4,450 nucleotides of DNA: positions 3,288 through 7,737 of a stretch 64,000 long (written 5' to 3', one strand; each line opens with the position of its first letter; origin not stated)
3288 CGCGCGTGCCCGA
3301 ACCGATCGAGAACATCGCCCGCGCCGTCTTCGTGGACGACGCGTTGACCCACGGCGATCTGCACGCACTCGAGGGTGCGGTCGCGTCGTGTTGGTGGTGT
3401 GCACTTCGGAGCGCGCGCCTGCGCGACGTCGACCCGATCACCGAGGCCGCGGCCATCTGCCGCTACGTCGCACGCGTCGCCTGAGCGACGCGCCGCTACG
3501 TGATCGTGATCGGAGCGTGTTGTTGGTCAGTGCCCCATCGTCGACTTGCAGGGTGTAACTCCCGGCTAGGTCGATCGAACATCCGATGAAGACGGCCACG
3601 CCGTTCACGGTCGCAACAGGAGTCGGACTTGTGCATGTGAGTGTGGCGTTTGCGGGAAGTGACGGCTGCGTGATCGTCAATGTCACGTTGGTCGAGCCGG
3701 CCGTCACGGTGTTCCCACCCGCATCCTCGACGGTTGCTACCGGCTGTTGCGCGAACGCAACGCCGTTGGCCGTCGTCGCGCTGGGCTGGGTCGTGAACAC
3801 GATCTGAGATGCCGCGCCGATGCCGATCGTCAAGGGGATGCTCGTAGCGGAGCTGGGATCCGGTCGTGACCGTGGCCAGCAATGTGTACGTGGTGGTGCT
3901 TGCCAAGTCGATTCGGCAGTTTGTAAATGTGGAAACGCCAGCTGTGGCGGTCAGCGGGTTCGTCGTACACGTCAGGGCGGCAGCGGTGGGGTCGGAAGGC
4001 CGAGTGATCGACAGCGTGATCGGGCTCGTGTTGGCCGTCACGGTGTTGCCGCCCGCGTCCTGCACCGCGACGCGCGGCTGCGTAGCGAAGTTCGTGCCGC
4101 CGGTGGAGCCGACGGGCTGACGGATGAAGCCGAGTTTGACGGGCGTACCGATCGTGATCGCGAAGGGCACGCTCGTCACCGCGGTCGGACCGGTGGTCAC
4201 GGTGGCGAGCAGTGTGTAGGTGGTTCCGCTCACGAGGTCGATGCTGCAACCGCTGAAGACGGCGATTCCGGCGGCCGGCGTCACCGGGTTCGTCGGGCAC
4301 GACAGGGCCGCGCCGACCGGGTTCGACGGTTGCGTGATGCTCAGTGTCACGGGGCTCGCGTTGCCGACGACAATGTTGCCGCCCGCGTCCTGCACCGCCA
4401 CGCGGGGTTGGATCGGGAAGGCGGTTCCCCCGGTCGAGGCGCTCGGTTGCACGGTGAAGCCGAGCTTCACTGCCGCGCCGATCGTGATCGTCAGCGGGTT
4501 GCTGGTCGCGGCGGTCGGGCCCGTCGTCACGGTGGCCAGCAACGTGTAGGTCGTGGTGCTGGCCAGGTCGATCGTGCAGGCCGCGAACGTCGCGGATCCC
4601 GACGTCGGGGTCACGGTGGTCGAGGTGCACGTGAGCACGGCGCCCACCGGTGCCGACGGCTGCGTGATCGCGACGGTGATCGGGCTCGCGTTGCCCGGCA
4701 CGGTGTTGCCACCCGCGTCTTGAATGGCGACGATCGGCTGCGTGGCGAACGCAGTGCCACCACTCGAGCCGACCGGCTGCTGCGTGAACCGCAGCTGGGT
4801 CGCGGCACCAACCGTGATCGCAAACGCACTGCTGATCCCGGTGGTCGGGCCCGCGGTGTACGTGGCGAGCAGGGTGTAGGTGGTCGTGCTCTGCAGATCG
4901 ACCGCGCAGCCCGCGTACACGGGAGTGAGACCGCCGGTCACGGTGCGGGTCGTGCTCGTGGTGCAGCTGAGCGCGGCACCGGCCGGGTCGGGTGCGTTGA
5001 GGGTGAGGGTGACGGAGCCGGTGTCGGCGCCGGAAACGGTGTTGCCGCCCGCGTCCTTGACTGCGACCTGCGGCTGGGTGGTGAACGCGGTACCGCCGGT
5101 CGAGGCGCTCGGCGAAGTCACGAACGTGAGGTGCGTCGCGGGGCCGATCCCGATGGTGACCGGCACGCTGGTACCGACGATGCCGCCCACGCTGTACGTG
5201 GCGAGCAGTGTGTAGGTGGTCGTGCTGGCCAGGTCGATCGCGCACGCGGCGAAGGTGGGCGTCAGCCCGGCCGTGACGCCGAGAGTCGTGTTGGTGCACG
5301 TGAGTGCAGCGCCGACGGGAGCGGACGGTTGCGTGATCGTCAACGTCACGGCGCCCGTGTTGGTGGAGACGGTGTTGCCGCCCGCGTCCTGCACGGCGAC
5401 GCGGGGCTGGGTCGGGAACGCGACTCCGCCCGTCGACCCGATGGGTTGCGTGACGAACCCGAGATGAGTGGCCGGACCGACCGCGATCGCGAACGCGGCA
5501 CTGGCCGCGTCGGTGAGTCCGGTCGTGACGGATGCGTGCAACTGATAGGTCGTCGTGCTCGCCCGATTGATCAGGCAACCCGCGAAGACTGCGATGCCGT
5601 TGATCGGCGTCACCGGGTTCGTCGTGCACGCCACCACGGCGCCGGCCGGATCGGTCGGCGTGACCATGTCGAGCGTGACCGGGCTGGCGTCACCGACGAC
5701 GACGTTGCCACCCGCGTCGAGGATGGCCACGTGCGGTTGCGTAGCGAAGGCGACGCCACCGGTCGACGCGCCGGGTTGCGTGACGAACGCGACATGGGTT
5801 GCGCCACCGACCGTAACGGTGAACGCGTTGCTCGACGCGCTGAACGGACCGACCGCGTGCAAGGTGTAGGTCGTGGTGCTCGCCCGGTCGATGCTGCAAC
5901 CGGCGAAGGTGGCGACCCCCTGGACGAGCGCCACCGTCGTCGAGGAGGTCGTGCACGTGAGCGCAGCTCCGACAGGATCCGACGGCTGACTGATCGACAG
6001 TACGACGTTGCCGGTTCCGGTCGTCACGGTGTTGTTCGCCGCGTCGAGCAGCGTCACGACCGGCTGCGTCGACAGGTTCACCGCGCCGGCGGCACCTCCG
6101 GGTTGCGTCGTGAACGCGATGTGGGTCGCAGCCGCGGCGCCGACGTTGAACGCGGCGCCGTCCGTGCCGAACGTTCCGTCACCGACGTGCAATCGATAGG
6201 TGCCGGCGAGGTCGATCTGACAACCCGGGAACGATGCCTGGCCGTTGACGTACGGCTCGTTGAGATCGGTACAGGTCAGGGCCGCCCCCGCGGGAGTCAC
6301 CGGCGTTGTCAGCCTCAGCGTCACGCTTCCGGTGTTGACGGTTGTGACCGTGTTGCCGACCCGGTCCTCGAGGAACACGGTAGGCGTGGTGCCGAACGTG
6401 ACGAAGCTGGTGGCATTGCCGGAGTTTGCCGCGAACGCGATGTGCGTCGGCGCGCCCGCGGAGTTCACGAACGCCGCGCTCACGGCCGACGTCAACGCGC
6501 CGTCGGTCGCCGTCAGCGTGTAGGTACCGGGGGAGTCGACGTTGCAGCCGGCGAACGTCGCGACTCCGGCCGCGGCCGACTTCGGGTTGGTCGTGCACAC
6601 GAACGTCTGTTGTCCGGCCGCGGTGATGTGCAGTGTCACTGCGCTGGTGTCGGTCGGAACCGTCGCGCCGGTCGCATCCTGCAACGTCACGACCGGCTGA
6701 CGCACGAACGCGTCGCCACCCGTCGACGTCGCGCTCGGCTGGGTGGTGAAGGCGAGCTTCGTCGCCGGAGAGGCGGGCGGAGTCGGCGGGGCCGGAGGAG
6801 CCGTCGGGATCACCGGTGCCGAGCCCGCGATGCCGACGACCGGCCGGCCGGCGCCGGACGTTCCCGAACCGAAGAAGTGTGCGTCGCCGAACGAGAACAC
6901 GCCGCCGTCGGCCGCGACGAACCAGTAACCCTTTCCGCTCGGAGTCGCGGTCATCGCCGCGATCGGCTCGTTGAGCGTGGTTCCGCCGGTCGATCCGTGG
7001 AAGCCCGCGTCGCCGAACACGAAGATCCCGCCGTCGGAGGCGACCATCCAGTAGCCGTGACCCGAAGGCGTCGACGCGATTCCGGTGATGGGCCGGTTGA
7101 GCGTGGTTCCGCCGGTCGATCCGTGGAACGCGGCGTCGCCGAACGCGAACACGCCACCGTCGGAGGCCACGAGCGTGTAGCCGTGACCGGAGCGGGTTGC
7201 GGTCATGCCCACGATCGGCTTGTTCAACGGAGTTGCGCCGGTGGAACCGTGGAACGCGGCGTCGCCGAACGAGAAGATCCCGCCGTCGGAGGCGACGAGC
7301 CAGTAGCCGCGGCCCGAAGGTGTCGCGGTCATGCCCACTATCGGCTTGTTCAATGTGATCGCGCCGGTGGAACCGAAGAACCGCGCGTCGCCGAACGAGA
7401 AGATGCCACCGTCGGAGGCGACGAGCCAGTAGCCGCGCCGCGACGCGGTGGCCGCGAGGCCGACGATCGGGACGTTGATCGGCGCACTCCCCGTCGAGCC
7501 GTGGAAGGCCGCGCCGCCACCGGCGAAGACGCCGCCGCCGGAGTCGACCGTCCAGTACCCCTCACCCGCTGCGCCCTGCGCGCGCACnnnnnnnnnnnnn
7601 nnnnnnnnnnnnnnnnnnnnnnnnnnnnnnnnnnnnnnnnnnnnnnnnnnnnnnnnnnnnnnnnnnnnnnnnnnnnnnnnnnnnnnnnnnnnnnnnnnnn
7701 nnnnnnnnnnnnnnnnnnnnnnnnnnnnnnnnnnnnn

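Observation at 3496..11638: Tandem pair of giant secreted proteins built from two unnamed repeat types (6 x 42-aa propeller-like blades + 9-10 Cys-paired Ig-like modules) with no recognisable cell anchor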

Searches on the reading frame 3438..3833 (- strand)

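Call 3: search_protein_families(library=pfam, proteins=[window:3438-3833:-], max_evalue=1)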
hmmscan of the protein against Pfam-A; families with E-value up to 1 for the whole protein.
window:3438-3833:- (131 aa): 2 families
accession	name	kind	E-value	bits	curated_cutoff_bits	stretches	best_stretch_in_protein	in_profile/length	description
PF01044.25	Vinculin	-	0.21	10.3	38.1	1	9-48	19-58/852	Vinculin family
PF09134.16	Invasin_D3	-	0.3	12.1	33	1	9-61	3-54/98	Invasin, domain 3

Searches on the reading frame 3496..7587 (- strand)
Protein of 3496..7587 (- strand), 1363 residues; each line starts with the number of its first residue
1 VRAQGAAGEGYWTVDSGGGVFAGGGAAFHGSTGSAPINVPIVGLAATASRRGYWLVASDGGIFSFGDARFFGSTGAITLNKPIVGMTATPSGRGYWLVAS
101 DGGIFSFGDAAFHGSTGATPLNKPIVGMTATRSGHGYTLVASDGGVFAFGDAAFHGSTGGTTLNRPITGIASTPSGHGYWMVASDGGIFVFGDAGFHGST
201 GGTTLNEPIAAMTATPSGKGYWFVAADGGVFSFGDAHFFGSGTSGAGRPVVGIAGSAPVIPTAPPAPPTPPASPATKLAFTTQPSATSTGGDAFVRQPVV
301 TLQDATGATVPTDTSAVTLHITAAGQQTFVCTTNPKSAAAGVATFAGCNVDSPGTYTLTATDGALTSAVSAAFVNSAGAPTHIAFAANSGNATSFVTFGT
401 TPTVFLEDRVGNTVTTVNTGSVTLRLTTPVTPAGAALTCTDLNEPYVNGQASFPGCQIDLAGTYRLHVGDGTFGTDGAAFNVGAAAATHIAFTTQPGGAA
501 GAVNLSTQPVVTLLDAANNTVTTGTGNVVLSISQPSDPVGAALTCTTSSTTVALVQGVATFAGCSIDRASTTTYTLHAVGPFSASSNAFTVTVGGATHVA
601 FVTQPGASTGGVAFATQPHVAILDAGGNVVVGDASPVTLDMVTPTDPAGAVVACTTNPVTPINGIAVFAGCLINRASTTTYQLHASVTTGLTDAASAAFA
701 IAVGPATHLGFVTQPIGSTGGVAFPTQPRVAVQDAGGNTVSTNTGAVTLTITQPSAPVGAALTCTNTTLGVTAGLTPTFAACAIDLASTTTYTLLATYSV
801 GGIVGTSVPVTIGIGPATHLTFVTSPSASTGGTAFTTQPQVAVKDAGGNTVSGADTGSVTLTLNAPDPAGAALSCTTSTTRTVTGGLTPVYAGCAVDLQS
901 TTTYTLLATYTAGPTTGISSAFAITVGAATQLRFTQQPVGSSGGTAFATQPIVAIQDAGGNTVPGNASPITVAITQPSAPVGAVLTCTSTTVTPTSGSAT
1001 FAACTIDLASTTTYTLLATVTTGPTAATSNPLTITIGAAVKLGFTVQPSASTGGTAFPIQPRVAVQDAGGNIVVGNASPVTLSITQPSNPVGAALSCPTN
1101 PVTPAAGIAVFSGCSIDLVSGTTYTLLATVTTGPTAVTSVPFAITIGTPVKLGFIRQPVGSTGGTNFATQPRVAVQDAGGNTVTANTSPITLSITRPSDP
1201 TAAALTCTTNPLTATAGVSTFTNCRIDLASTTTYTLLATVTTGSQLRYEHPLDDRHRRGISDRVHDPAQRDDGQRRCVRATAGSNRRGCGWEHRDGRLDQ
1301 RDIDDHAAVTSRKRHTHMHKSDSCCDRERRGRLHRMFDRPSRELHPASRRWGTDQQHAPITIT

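Call 3: search_protein_families(library=pfam, proteins=[window:3496-7587:-], max_evalue=1)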
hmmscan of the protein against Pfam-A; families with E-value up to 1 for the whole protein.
window:3496-7587:- (1363 aa): 3 families
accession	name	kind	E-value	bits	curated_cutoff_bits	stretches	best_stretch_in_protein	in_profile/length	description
PF18565.7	Glyco_hydro2_C5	-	1.1e-06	28.9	32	1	300-339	22-61/103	Glycoside hydrolase family 2 C-terminal domain 5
PF09829.14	DUF2057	-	0.0096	16.5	24.2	0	275-331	72-131/192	Uncharacterized protein conserved in bacteria (DUF2057)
PF01246.26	Ribosomal_L24e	-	0.38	11.4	27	0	133-150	15-32/66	Ribosomal protein L24e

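Call 4: search_protein_families(library=ncbifam, proteins=[window:3496-7587:-], max_evalue=1)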
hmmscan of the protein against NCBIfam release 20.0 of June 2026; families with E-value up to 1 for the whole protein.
window:3496-7587:- (1363 aa): 0 families
